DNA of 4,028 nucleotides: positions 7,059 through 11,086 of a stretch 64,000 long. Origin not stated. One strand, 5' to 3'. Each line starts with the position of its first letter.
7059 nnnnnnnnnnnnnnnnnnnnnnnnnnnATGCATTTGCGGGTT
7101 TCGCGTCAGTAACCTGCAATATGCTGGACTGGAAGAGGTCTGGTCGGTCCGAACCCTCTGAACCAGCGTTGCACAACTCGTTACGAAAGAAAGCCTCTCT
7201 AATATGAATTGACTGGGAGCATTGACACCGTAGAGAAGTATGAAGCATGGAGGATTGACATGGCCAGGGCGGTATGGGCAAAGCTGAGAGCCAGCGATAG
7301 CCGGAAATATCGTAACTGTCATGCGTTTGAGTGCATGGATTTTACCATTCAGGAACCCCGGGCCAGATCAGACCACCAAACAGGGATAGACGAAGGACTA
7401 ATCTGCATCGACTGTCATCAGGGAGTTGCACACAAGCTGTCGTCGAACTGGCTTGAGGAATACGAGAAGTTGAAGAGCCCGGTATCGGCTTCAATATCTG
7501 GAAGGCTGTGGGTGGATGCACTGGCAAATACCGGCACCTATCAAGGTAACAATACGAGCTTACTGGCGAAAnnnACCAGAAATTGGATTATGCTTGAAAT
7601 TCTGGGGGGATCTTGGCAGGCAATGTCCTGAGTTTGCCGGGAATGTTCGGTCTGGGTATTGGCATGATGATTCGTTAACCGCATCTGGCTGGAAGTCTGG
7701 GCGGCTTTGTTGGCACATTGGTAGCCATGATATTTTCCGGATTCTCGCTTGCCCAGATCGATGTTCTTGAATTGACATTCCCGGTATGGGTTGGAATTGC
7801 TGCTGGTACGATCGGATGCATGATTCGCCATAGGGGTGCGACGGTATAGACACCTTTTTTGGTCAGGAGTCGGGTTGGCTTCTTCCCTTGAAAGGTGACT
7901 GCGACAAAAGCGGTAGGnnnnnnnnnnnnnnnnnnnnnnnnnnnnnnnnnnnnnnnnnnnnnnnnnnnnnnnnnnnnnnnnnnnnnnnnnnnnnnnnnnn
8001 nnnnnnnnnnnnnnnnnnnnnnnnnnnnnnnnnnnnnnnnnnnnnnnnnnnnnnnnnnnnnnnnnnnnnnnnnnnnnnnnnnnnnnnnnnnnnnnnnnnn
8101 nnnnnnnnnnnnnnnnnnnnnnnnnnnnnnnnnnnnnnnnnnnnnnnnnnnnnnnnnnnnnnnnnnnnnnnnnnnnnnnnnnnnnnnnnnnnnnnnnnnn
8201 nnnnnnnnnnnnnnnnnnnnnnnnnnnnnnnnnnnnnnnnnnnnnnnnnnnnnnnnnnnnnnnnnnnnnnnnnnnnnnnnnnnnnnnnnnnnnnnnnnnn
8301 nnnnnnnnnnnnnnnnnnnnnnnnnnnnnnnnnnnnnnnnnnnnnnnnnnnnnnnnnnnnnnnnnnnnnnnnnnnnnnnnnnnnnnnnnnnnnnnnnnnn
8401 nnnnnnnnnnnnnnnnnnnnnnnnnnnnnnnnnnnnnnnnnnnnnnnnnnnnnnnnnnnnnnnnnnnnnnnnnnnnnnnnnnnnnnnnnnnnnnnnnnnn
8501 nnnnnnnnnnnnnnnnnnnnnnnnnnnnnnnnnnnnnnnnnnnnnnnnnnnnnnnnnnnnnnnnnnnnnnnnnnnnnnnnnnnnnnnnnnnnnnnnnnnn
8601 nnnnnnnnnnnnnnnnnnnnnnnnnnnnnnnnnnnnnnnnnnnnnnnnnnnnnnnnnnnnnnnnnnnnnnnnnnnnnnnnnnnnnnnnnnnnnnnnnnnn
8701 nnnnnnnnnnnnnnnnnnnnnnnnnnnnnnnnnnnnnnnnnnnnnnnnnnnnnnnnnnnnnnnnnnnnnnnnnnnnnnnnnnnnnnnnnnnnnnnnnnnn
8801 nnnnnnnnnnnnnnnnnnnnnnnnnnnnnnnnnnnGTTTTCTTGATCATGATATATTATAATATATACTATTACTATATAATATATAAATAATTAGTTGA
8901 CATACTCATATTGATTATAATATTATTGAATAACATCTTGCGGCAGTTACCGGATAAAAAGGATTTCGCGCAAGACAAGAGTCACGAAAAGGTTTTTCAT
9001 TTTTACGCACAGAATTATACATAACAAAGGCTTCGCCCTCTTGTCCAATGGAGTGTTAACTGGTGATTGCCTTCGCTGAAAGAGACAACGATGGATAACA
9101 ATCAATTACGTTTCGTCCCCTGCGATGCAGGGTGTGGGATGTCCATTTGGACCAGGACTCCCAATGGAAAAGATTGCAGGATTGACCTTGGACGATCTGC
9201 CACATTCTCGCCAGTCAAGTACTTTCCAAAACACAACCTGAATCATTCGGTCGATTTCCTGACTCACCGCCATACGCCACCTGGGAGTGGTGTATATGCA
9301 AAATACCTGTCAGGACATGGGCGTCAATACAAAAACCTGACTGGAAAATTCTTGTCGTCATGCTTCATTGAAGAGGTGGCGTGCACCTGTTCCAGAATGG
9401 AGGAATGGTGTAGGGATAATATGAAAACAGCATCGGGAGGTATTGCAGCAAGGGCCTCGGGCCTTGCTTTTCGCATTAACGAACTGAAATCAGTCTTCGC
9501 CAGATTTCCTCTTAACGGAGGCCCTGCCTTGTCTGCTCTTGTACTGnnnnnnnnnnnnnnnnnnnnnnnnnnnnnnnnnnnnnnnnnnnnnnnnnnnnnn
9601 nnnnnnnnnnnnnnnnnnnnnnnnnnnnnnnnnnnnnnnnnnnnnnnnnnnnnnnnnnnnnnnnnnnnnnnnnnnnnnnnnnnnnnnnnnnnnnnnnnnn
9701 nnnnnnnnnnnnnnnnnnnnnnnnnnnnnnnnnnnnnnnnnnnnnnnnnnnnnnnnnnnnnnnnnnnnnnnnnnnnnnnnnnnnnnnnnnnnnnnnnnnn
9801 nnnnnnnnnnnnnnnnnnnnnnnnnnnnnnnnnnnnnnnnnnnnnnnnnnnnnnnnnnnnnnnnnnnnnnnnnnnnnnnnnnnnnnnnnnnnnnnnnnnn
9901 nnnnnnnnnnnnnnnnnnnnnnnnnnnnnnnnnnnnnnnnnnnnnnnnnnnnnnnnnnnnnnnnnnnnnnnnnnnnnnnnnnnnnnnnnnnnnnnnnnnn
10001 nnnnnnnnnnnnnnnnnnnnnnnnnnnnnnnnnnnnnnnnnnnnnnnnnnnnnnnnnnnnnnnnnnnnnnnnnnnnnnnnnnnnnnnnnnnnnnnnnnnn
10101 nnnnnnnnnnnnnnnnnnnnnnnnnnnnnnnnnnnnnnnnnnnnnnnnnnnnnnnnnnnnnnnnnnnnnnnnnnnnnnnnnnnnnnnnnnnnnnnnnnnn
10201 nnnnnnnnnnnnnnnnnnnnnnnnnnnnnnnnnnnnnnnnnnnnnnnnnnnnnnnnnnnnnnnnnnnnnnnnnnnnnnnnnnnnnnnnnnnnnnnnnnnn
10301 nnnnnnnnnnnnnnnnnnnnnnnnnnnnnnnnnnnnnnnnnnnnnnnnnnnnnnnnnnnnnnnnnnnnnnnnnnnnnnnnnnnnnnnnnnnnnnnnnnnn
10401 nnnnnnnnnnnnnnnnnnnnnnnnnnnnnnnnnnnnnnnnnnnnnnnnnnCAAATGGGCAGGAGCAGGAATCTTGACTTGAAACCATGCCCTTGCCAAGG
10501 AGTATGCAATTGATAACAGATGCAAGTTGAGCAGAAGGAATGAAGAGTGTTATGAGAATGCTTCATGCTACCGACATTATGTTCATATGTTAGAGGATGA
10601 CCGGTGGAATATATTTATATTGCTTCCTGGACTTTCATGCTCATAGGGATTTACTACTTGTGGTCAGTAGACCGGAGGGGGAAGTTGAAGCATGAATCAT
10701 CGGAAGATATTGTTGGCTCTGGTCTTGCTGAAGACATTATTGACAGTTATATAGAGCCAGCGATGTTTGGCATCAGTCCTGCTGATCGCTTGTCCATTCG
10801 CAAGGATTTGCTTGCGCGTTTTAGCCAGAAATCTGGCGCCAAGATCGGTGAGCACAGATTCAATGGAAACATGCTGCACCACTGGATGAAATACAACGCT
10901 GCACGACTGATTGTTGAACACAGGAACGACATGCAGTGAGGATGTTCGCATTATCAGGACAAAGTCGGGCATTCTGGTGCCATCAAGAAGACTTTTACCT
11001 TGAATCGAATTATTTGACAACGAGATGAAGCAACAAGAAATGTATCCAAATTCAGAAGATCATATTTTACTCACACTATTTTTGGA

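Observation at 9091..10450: Tandem paralogues: a half-length copy keeping HxH and a full-length ComEC-type MBL fold with most metal ligands replaced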

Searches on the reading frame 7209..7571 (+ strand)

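Call 9: search_protein_families(library=ncbifam, proteins=[window:7209-7571:+], max_evalue=1)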
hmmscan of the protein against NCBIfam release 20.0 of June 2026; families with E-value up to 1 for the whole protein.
window:7209-7571:+ (121 aa): 4 families
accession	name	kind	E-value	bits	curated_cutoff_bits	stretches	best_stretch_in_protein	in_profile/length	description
TIGR02161.1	napC_nirT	subfamily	4.4e-26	91.9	310.6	1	1-78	105-182/185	periplasmic nitrate (or nitrite) reductase c-type cytochrome, NapC/NirT family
TIGR02162.1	torC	equivalog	1.2e-24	87.3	478.2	1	2-89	105-191/387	pentaheme c-type cytochrome TorC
NF007906.0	PRK10617.1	equivalog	6e-23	81.7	349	1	2-78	115-191/200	cytochrome c-type protein NapC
NF011606.0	PRK15032.1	equivalog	1.8e-20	73.5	455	1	3-92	107-199/390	pentaheme c-type cytochrome TorC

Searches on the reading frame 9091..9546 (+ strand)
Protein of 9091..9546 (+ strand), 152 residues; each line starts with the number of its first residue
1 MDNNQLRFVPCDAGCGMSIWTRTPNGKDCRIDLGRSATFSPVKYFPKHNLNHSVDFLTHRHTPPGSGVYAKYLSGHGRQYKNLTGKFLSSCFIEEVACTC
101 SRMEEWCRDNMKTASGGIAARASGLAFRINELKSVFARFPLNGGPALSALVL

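Call 4: search_protein_families(library=pfam, proteins=[window:9091-9546:+], max_evalue=1)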
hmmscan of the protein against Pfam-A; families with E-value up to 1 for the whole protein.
window:9091-9546:+ (152 aa): 0 families

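Call 5: search_protein_families(library=padloc, proteins=[window:9091-9546:+], max_evalue=1)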
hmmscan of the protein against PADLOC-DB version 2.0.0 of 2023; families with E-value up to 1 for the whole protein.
window:9091-9546:+ (152 aa): 0 families

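Call 9: search_protein_families(library=ncbifam, proteins=[window:9091-9546:+], max_evalue=1)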
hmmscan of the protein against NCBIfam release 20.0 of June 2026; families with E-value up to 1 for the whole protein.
window:9091-9546:+ (152 aa): 0 families

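Call 74: search_protein_families(library=phrogs, proteins=[window:9091-9546:+], max_evalue=0.001)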
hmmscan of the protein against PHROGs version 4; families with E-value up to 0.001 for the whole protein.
window:9091-9546:+ (152 aa): 0 families

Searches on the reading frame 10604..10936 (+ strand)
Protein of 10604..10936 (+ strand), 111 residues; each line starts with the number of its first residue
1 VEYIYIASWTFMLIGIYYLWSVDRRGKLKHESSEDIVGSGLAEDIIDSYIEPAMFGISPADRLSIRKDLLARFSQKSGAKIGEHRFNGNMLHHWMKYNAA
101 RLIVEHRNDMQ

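Call 4: search_protein_families(library=pfam, proteins=[window:10604-10936:+], max_evalue=1)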
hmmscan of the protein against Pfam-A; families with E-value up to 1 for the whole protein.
window:10604-10936:+ (111 aa): 0 families

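Call 5: search_protein_families(library=padloc, proteins=[window:10604-10936:+], max_evalue=1)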
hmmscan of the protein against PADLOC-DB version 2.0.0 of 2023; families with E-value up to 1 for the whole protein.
window:10604-10936:+ (111 aa): 0 families

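Call 9: search_protein_families(library=ncbifam, proteins=[window:10604-10936:+], max_evalue=1)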
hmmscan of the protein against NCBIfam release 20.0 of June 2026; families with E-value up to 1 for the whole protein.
window:10604-10936:+ (111 aa): 2 families
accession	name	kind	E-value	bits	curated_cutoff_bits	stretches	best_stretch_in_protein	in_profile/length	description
NF011179.0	PRK14584.1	equivalog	0.038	14.1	180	1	86-109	72-95/153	poly-beta-1,6-N-acetyl-D-glucosamine biosynthesis protein PgaD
TIGR01196.1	edd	equivalog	0.091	11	708.25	1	27-100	363-436/601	phosphogluconate dehydratase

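Call 74: search_protein_families(library=phrogs, proteins=[window:10604-10936:+], max_evalue=0.001)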
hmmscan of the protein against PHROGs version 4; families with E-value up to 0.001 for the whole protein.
window:10604-10936:+ (111 aa): 0 families
